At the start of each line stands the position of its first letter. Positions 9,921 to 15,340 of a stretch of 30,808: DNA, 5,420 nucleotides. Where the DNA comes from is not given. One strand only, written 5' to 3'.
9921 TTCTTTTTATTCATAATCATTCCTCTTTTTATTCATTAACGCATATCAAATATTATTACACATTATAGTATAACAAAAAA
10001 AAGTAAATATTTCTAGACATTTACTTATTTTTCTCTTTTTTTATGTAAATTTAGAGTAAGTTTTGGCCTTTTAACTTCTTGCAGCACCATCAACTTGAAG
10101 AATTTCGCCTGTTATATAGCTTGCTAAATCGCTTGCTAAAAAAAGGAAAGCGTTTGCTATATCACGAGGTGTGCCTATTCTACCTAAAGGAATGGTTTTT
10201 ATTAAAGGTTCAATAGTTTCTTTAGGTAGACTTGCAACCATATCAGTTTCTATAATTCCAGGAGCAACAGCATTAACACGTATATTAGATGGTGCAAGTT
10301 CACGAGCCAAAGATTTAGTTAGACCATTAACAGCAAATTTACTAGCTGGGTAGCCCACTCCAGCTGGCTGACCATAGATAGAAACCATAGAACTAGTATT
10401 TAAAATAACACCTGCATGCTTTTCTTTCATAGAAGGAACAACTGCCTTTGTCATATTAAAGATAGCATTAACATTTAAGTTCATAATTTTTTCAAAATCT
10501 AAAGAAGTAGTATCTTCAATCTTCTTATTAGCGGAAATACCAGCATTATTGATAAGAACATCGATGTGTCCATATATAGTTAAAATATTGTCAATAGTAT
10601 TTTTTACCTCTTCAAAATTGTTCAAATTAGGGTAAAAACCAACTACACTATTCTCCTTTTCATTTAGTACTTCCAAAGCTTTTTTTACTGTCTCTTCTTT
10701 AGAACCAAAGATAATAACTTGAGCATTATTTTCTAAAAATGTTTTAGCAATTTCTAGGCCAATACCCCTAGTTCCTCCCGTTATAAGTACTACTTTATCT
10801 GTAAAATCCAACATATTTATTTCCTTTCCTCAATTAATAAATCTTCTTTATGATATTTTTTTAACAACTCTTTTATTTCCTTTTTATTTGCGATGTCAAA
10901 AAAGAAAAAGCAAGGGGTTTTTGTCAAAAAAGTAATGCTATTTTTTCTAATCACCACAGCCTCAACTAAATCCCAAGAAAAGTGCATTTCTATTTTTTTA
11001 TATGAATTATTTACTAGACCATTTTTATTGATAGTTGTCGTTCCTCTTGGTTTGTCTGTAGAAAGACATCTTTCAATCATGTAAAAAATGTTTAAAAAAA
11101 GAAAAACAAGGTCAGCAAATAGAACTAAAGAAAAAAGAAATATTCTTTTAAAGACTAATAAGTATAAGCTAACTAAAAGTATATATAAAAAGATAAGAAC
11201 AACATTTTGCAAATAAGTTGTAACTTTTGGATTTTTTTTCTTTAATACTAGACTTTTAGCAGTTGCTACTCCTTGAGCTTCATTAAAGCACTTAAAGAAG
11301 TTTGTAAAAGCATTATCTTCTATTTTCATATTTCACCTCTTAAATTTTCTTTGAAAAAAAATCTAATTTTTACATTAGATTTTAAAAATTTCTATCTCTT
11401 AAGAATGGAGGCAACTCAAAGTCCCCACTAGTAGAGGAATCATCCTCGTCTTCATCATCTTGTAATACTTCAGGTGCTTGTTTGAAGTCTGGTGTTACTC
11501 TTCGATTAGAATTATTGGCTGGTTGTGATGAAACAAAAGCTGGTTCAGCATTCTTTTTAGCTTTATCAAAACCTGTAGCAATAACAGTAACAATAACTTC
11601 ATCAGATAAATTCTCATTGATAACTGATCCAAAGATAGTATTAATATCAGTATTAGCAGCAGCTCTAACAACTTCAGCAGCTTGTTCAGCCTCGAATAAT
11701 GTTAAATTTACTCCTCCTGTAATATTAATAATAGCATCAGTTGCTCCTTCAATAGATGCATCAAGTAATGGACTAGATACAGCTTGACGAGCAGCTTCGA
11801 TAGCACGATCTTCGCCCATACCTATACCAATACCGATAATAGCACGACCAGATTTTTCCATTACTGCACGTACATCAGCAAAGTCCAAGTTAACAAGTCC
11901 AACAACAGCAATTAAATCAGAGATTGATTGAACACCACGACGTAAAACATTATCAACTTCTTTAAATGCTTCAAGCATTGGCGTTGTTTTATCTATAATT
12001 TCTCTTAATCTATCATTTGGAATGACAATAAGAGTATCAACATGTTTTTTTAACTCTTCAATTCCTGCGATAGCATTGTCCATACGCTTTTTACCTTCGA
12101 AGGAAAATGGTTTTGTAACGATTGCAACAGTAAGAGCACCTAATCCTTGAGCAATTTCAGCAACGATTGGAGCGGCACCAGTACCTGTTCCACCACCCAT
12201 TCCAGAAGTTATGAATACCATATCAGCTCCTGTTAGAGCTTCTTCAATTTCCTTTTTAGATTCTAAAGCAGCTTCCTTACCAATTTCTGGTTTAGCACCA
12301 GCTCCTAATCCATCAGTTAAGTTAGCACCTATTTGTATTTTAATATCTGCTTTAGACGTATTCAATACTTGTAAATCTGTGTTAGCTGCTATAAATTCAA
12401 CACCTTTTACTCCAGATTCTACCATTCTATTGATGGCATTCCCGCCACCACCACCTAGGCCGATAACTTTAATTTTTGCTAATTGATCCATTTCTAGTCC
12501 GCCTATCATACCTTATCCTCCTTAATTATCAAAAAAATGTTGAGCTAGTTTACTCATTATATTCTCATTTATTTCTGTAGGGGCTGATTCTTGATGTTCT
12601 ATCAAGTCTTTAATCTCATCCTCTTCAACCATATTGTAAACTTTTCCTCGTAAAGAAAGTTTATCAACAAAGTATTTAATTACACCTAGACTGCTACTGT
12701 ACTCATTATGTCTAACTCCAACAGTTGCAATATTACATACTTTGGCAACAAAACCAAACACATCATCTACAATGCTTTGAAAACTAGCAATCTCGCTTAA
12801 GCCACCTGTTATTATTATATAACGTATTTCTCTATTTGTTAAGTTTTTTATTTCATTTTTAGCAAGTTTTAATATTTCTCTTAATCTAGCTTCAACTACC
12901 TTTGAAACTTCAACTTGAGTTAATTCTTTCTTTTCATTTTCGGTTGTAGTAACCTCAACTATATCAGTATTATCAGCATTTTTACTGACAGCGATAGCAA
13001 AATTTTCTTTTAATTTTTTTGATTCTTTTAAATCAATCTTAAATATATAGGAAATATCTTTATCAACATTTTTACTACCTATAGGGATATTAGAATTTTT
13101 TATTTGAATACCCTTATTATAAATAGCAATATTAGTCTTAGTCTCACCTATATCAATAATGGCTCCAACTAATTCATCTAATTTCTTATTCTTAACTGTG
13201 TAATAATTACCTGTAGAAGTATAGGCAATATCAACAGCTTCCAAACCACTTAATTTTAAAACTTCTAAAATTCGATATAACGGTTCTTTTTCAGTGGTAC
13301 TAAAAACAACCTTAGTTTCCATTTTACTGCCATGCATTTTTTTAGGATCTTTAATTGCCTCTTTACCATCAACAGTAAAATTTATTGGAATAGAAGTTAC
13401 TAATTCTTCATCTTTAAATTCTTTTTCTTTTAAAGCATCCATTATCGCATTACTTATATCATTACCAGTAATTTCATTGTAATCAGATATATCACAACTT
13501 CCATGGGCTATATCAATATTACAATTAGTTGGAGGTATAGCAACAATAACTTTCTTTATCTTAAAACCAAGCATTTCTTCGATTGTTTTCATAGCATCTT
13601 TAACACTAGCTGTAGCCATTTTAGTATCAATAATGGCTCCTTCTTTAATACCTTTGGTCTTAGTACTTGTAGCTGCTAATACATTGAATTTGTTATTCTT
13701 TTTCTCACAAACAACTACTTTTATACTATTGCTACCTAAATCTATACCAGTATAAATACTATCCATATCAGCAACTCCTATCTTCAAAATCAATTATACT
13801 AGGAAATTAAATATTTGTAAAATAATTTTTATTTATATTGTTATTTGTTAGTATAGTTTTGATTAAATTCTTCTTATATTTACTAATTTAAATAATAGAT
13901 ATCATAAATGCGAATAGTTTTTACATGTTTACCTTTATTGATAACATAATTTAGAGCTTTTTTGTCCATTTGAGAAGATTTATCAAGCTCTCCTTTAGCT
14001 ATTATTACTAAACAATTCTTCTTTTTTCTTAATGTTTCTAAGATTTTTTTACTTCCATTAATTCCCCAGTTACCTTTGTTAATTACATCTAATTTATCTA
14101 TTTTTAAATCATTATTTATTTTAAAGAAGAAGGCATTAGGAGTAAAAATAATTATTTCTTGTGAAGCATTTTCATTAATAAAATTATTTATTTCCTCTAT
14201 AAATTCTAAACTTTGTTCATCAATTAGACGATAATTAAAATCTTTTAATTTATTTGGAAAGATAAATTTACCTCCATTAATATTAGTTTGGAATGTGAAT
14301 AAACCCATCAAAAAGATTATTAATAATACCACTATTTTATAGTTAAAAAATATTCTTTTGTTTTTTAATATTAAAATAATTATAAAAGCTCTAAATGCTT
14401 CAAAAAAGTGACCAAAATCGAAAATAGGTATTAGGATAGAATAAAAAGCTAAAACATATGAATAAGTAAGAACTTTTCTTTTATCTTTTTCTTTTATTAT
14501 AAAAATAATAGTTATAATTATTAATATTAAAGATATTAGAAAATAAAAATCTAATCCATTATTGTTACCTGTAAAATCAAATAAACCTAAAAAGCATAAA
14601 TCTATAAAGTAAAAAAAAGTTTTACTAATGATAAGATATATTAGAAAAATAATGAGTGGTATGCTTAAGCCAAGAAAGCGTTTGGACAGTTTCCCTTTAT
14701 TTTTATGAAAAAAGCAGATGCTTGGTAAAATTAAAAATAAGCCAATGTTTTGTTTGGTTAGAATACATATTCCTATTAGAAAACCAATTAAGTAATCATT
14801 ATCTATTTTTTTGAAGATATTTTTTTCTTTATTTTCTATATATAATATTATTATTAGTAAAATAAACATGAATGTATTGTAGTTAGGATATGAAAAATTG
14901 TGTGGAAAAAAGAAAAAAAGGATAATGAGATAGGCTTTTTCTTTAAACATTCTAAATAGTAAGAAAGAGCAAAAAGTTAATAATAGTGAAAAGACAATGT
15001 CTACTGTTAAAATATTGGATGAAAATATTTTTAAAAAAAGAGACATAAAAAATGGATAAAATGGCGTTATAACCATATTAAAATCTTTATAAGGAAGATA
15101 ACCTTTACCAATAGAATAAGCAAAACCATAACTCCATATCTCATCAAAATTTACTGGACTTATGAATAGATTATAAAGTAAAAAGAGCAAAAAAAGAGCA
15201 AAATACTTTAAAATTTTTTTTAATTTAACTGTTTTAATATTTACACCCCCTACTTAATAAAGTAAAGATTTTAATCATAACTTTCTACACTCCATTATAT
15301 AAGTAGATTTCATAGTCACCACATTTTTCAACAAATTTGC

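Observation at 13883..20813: Array of five diverged GT-C-like membrane paralogs embedded in the dcw cluster between divIB and ftsA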

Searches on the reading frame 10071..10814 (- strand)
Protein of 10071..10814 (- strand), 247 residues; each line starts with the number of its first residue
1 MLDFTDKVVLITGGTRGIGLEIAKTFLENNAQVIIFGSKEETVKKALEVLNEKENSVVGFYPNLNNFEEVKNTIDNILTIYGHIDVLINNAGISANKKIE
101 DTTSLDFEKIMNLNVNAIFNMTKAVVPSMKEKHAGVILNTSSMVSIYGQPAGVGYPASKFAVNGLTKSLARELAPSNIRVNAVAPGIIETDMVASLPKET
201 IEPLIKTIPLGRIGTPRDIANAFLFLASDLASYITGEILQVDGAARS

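Call 10: search_protein_families(library=pfam, proteins=[window:10071-10814:-], max_evalue=0.001)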
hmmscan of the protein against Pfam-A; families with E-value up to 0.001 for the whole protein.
window:10071-10814:- (247 aa): 5 families
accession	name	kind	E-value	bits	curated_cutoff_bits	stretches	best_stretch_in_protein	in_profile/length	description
PF13561.12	adh_short_C2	-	1.8e-62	211.5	27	1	16-243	6-233/236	Enoyl-(Acyl carrier protein) reductase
PF00106.31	adh_short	-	8.6e-62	208.5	26.6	1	7-198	1-192/195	short chain dehydrogenase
PF23441.1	SDR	-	9.2e-15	55.2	27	1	6-244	7-254/258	SDR-like rossmann domain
PF08659.16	KR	-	1e-14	55.3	22.6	1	9-172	3-166/180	KR domain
PF01370.27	Epimerase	-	0.00017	21.5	20.9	1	9-152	1-124/240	NAD dependent epimerase/dehydratase family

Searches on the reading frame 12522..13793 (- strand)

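Call 10: search_protein_families(library=pfam, proteins=[window:12522-13793:-], max_evalue=0.001)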
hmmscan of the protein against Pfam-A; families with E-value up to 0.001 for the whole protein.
window:12522-13793:- (423 aa): 4 families
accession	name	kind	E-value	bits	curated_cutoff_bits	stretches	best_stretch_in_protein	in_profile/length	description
PF14450.12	FtsA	-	1.6e-19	71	31.8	1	211-370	1-127/127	Cell division protein FtsA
PF02491.25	SHS2_FTSA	-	1.3e-13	51.6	25.4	1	96-163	9-76/79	SHS2 domain inserted in FTSA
PF11104.14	PilM_2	-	6.4e-12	45.5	27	1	16-90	1-73/340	Type IV pilus assembly protein PilM;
PF06723.19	MreB_Mbl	-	6.5e-08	32.2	27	1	212-355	149-306/327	MreB/Mbl protein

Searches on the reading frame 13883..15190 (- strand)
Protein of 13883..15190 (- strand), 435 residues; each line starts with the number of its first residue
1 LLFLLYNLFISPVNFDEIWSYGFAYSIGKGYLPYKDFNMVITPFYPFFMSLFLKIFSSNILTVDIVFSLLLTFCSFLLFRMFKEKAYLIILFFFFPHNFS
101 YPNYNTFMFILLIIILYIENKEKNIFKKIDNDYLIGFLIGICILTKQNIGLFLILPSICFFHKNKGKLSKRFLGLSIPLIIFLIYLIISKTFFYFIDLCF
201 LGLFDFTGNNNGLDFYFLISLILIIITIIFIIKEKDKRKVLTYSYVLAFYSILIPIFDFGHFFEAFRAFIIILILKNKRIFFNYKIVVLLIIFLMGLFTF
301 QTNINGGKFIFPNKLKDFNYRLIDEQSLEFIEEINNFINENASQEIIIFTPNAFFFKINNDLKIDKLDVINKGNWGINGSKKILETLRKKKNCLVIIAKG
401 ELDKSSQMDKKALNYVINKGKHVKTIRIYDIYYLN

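Call 8: search_protein_families(library=pfam, proteins=[window:13883-15190:-], max_evalue=1)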
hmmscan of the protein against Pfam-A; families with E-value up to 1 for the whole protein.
window:13883-15190:- (435 aa): 2 families
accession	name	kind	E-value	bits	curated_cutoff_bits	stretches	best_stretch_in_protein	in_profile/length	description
PF13231.12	PMT_2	-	0.0001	23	26.1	1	43-183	4-155/160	Dolichyl-phosphate-mannose-protein mannosyltransferase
PF24262.1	DUF7463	-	0.062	13.9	27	1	317-336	24-43/110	Family of unknown function (DUF7463)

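Call 9: search_protein_families(library=ncbifam, proteins=[window:13883-15190:-], max_evalue=1)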
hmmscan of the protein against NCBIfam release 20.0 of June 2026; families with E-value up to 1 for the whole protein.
window:13883-15190:- (435 aa): 2 families
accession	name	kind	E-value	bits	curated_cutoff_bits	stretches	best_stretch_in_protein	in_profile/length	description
NF047510.1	LIC_10190_fam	subfamily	0.038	12.7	100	1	56-187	164-300/424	LIC_10190 family membrane protein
NF007292.0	PRK09764.1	equivalog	0.059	12.5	281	1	316-376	150-208/240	GntR family transcriptional regulator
